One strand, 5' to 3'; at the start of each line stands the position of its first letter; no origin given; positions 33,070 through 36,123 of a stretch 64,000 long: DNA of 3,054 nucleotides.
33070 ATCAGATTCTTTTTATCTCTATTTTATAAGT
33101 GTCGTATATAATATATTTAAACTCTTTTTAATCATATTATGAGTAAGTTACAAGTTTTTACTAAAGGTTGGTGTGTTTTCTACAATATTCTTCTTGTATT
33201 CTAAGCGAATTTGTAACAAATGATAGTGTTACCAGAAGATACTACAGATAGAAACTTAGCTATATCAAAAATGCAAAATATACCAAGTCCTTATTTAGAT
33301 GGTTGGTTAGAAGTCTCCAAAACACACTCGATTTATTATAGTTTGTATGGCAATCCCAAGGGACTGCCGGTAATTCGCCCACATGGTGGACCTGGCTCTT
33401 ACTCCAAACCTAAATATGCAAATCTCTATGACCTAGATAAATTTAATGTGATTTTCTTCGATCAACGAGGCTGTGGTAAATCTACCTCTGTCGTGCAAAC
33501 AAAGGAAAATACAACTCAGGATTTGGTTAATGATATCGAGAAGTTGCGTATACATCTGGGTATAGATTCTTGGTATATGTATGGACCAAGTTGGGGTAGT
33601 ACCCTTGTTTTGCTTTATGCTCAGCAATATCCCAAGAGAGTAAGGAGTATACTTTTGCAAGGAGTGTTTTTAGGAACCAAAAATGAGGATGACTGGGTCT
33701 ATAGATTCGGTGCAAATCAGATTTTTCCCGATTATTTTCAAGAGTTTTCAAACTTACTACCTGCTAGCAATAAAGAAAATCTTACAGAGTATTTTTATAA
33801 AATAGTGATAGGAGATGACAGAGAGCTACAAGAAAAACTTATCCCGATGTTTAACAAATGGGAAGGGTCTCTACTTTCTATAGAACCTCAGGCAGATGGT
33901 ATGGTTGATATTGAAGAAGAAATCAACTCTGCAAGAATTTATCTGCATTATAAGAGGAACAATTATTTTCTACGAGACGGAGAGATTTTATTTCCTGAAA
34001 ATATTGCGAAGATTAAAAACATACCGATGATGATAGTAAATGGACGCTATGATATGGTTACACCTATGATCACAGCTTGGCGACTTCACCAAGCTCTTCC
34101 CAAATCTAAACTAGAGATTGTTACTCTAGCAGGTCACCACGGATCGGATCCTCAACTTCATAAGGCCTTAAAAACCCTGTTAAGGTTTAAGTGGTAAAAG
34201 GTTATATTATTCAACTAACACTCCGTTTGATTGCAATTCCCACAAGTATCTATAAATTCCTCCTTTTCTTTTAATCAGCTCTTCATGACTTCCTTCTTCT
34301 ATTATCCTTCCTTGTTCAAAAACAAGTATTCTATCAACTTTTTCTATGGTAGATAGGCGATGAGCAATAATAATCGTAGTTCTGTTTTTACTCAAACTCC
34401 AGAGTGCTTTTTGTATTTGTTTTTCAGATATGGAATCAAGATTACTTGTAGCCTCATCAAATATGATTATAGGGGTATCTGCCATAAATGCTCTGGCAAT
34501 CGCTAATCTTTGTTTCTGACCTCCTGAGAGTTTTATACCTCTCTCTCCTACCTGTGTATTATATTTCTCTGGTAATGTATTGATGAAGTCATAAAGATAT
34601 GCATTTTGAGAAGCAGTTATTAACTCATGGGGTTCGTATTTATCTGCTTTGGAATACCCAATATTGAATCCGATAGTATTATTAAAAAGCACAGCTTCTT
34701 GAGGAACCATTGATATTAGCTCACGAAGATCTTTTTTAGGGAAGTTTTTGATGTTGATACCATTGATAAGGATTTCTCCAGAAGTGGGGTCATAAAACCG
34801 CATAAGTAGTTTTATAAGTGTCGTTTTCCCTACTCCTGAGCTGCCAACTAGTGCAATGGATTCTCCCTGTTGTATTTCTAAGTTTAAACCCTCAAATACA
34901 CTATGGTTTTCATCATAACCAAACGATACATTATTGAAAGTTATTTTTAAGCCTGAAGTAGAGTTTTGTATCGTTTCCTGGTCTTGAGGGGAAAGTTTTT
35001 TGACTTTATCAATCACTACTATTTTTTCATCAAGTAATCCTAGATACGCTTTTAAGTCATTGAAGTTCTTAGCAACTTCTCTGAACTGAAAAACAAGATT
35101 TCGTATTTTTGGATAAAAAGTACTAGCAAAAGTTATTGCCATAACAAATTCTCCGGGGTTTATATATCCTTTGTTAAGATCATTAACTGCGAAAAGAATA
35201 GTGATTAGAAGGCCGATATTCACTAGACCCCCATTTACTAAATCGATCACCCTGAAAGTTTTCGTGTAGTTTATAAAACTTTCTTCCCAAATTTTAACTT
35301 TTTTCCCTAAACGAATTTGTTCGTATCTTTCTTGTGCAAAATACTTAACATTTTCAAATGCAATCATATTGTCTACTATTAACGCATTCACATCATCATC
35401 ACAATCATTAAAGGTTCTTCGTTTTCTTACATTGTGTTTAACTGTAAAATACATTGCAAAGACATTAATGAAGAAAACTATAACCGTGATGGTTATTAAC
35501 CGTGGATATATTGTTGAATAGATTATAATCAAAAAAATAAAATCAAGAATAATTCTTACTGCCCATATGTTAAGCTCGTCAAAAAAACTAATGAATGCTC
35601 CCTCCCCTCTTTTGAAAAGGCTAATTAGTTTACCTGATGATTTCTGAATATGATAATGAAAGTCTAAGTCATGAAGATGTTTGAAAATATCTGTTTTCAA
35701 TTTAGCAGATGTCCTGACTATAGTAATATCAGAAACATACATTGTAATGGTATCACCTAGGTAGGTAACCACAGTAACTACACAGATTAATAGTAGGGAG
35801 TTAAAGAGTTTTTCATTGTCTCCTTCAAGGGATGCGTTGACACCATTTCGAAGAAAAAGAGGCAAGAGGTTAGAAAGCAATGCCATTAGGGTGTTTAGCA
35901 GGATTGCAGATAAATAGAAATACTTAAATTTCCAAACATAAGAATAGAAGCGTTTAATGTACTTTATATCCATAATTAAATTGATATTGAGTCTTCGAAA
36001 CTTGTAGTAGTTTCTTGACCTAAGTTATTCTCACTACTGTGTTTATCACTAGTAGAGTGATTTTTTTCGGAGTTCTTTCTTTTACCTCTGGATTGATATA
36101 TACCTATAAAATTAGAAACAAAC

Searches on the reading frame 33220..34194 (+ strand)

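Call 29: search_protein_families(library=pfam, proteins=[window:33220-34194:+])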
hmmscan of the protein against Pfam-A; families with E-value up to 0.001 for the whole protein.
window:33220-34194:+ (325 aa): 4 families
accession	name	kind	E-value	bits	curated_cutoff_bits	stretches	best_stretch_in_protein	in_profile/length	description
PF00561.26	Abhydrolase_1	-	1.6e-28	100.4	25.8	1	50-308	2-240/245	alpha/beta hydrolase fold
PF12146.15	Hydrolase_4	-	3.5e-10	40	27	1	74-156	31-116/239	Serine aminopeptidase, S33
PF08386.16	Abhydrolase_4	-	6.3e-06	26.7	21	1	264-315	31-81/103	TAP-like protein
PF02129.25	Peptidase_S15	-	0.00076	19.7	23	0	75-307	52-260/262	X-Pro dipeptidyl-peptidase (S15 family)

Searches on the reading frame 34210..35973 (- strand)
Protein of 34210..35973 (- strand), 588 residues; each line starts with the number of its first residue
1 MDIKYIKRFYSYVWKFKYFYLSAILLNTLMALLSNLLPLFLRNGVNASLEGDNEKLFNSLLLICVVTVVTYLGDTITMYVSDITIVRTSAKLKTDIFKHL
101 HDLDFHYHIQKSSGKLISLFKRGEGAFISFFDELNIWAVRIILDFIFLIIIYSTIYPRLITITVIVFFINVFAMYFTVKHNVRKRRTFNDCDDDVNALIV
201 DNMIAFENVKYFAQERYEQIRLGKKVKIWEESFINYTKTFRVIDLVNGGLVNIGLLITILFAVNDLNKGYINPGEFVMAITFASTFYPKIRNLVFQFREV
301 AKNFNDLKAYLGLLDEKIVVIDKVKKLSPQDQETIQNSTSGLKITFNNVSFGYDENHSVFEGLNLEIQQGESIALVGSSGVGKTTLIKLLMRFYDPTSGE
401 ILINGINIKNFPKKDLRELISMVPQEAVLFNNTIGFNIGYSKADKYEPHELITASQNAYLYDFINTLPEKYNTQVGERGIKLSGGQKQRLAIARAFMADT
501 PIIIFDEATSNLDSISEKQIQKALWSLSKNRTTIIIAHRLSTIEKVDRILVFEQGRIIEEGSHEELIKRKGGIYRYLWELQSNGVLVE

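Call 29: search_protein_families(library=pfam, proteins=[window:34210-35973:-])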
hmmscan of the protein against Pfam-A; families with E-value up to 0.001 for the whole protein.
window:34210-35973:- (588 aa): 5 families
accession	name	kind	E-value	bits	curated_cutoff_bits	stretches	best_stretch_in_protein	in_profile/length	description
PF00005.33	ABC_tran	-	8.3e-33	114.3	25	1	361-510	2-137/137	ABC transporter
PF00664.28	ABC_membrane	-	1.4e-21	77.8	28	1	23-286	4-270/274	ABC transporter transmembrane region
PF02463.25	SMC_N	-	2.4e-08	34.1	40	1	368-550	135-209/220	RecF/RecN/SMC N terminal domain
PF03193.22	RsgA_GTPase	-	7.2e-06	26.4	30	1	317-391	56-127/174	RsgA GTPase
PF13401.12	AAA_22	-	3.7e-05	24.5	27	1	369-512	4-96/130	AAA domain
